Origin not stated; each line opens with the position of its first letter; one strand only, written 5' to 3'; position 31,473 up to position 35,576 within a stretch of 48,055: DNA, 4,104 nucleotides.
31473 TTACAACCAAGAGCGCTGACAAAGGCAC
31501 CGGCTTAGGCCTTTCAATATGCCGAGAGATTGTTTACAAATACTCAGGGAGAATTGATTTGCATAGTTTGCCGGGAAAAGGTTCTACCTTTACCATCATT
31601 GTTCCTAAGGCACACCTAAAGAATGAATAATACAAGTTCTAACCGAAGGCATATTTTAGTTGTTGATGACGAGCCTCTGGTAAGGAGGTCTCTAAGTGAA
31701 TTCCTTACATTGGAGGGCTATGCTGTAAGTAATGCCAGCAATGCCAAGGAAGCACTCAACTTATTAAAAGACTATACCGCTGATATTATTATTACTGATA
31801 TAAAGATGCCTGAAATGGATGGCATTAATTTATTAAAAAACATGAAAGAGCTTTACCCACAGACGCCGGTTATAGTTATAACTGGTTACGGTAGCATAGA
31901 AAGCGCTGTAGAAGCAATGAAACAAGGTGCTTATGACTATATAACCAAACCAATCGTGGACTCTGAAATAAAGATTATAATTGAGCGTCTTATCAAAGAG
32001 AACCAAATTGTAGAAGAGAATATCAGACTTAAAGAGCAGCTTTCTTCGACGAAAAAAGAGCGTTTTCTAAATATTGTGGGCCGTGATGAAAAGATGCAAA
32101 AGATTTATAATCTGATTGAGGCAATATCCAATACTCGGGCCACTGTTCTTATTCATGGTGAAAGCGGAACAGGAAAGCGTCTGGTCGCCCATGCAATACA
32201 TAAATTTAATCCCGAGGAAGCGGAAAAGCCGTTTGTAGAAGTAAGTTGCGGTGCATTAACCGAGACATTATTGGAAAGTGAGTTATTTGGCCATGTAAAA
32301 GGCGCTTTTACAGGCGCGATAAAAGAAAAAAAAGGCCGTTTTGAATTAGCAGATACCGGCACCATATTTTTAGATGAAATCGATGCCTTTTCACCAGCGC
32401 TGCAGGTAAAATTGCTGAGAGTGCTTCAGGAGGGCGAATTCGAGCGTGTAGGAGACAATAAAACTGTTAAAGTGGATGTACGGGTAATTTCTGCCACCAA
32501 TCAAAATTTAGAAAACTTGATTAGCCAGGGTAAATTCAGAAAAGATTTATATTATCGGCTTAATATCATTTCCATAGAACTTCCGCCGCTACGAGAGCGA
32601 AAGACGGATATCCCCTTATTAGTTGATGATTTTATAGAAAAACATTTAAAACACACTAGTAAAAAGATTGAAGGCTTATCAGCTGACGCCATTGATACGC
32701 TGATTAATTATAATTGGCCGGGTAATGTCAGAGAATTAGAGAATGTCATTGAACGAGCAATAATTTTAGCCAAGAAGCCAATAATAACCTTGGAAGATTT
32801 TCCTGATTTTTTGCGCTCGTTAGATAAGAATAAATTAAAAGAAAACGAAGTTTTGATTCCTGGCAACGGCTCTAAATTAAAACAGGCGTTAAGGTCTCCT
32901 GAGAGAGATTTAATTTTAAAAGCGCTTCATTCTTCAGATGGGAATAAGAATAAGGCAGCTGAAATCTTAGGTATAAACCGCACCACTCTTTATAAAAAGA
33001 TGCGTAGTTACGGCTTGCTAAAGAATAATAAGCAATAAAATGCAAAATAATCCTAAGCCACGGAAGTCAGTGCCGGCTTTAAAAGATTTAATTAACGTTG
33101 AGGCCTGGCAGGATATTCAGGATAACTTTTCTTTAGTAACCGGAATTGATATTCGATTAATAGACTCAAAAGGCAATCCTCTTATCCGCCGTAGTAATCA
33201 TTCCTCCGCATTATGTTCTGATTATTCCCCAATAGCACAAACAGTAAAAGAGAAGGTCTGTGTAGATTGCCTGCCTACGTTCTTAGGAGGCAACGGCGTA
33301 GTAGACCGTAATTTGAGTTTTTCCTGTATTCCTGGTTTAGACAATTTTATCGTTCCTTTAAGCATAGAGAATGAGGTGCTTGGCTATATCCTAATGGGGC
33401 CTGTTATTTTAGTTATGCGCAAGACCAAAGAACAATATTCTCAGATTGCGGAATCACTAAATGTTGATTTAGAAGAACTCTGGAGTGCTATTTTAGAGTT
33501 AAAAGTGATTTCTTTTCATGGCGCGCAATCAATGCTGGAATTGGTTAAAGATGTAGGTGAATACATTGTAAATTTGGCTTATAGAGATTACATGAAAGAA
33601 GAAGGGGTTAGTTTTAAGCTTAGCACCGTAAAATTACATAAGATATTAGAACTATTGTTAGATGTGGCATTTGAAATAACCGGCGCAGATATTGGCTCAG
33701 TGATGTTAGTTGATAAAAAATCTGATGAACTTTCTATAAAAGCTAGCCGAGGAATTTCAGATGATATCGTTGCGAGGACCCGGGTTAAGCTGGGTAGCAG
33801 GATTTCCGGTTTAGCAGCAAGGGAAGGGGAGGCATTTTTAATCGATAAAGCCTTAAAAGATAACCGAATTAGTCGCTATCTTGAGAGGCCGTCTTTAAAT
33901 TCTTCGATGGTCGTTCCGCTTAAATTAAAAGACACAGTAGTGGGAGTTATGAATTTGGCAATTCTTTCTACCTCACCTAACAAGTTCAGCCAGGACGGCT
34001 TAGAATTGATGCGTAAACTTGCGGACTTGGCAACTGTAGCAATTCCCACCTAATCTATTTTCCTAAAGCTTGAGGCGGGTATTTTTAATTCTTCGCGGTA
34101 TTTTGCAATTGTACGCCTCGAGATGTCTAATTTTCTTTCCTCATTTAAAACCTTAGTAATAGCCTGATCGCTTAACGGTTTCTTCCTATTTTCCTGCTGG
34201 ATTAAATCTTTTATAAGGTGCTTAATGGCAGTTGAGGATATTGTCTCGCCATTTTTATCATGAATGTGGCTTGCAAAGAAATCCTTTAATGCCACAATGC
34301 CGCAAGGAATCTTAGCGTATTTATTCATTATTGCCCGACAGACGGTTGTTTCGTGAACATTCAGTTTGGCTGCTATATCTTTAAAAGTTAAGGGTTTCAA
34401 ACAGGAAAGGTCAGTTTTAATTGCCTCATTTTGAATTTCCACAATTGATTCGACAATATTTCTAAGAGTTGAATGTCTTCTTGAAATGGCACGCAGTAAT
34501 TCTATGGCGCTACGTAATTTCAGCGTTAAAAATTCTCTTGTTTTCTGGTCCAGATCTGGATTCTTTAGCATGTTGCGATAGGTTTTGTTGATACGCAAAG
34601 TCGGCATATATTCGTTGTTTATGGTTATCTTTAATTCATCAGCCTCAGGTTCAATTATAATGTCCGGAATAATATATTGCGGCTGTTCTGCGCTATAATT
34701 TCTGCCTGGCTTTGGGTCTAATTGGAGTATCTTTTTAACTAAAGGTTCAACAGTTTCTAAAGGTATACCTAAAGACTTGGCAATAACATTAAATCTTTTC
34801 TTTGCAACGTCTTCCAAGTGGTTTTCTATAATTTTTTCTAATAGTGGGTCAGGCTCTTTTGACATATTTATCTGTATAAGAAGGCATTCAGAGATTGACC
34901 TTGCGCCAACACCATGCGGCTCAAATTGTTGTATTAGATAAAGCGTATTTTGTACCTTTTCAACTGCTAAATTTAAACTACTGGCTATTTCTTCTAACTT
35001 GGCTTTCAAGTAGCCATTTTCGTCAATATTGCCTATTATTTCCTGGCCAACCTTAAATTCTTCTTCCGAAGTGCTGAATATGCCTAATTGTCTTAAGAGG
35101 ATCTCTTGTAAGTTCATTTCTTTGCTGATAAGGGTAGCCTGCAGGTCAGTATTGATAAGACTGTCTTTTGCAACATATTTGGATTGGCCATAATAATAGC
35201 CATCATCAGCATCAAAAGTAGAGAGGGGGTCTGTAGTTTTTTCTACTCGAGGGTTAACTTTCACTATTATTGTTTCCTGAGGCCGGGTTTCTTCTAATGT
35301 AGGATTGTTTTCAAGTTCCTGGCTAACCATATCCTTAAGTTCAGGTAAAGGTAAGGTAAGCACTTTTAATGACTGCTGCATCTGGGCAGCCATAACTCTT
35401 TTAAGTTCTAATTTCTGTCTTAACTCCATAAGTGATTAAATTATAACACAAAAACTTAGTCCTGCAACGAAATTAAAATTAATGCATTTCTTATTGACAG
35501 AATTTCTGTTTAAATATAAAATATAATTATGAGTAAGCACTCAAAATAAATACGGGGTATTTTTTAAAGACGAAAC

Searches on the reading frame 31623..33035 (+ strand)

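Call 43: search_protein_families(library=ncbifam, proteins=[window:31623-33035:+], max_evalue=0.00001)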
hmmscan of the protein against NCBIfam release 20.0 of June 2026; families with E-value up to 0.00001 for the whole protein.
window:31623-33035:+ (471 aa): 119 families (the best 25 are shown)
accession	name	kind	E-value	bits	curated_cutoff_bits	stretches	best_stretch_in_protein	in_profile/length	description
NF008469.0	PRK11361.1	equivalog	3.7e-145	484.1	714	1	8-465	4-456/461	acetoacetate metabolism transcriptional regulator AtoC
TIGR01818.1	ntrC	equivalog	9.5e-133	443.4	558.6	1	11-461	1-461/463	nitrogen regulation protein NR(I)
TIGR02915.1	PEP_resp_reg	equivalog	2.8e-126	421.9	502.6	1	11-465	1-444/445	PEP-CTERM-box response regulator transcription factor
NF007689.0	PRK10365.1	equivalog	2.6e-123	412.1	760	1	7-460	4-439/441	sigma-54-dependent response regulator transcription factor ZraR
NF041552.1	TF_PrdR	equivalog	1.4e-114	383.5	795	1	121-464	238-577/577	sigma-54 dependent transcriptional regulator PrdR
NF008176.1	PRK10923.1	equivalog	9.1e-113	377.3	620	1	8-465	3-468/469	nitrogen regulation protein NR(I)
NF041946.1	LuxO_transreg_Vib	equivalog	3.4e-112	375.6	800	1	25-463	13-460/463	quorum-sensing sigma-54 dependent transcriptional regulator LuxO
TIGR01817.1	nifA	equivalog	6.9e-112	374.9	528.85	1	120-394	166-439/534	nif-specific transcriptional activator NifA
NF051870.1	NAssimRespRegNtrX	equivalog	2.6e-111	372.7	600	1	10-465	3-452/452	nitrogen assimilation response regulator NtrX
NF011695.0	PRK15115.1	equivalog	2e-110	369.6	763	1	7-465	5-438/445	two-component system response regulator GlrR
NF049963.1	RespRegFlgRCampy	domain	1.9e-100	336.7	750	1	11-464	3-428/429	fla regulon two-component system response regulator FlgR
NF003451.0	PRK05022.1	equivalog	4e-99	332.6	476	1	99-465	135-510/512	nitric oxide reductase transcriptional regulator NorR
NF038308.1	RNA_repair_RtcR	equivalog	7.4e-98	328.7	650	1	92-464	123-517/530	RNA repair transcriptional activator RtcR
NF050807.1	TransRegFlbDCaul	equivalog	2.9e-97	326.4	750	1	31-463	23-438/454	sigma-54-dependent transcriptional regulator FlbD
NF011958.0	PRK15429.1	equivalog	1.4e-92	311.5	830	1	121-468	354-689/692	formate hydrogenlyase transcriptional activator FlhA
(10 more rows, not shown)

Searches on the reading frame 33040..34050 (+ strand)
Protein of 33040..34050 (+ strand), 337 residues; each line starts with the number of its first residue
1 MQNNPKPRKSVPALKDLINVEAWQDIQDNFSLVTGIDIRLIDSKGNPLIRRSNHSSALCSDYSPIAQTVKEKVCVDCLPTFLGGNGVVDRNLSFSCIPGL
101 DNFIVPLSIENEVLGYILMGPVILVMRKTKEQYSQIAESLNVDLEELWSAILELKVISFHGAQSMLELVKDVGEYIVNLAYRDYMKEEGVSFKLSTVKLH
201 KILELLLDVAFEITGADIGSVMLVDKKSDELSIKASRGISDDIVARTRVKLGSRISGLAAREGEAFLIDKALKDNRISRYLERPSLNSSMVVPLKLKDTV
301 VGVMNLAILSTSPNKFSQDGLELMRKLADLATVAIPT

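Call 43: search_protein_families(library=ncbifam, proteins=[window:33040-34050:+], max_evalue=0.00001)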
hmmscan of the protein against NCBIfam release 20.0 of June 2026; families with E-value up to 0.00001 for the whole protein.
window:33040-34050:+ (337 aa): 1 family
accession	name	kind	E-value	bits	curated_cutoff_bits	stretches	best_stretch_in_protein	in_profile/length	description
NF041606.1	dguan_cyc_DgcA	equivalog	5.3e-06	25.6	370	0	271-335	107-169/340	diguanylate cyclase DgcA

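Call 62: search_protein_families(library=pfam, proteins=[window:33040-34050:+], max_evalue=0.001)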
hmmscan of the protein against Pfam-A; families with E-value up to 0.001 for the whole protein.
window:33040-34050:+ (337 aa): 4 families
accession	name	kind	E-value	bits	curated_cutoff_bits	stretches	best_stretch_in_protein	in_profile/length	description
PF10114.15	PocR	-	1.9e-24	86.7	23.9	1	16-181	1-162/162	Sensory domain found in PocR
PF13185.12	GAF_2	-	8.7e-18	65.3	28.6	1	199-335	4-135/136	GAF domain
PF01590.32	GAF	-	7.1e-14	52.9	22.4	1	199-335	2-133/133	GAF domain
PF13492.12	GAF_3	-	1.3e-12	48.6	27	1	200-335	3-127/129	GAF domain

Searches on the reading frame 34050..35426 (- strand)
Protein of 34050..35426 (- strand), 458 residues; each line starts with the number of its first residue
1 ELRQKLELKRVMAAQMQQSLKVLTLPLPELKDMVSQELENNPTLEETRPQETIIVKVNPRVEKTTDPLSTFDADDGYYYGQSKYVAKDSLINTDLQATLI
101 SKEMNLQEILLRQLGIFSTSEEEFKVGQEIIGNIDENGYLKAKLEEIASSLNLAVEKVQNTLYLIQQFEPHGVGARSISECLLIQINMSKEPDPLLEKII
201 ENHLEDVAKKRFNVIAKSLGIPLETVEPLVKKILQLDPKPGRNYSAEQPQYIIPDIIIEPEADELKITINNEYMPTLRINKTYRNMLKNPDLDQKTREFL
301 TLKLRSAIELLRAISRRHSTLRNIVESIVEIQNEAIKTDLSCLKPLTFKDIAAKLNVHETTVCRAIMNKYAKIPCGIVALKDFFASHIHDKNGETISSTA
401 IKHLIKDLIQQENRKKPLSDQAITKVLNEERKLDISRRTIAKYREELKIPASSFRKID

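Call 43: search_protein_families(library=ncbifam, proteins=[window:34050-35426:-], max_evalue=0.00001)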
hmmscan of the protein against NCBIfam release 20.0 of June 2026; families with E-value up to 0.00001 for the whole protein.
window:34050-35426:- (458 aa): 7 families
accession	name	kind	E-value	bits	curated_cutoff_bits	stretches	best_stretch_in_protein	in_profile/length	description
TIGR02395.1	rpoN_sigma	equivalog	5.5e-117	391.4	277.35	1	7-456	2-434/434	RNA polymerase factor sigma-54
NF004595.0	PRK05932.1-2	equivalog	1.3e-103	347.5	513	1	3-456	6-481/484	RNA polymerase factor sigma-54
NF009118.0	PRK12469.1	subfamily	7.3e-93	312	396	1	8-456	11-479/483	RNA polymerase factor sigma-54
NF004596.0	PRK05932.1-3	subfamily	9e-92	308.7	499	1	98-456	147-505/515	RNA polymerase factor sigma-54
NF004598.0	PRK05932.1-5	equivalog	7.3e-90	302.1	621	1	97-456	138-502/504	RNA polymerase factor sigma-54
NF004597.0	PRK05932.1-4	equivalog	1.3e-77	261.3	817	1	4-456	7-474/477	RNA polymerase factor sigma-54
NF004602.0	PRK05932.2-4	equivalog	6.7e-63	213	506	1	3-456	4-409/416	RNA polymerase factor sigma-54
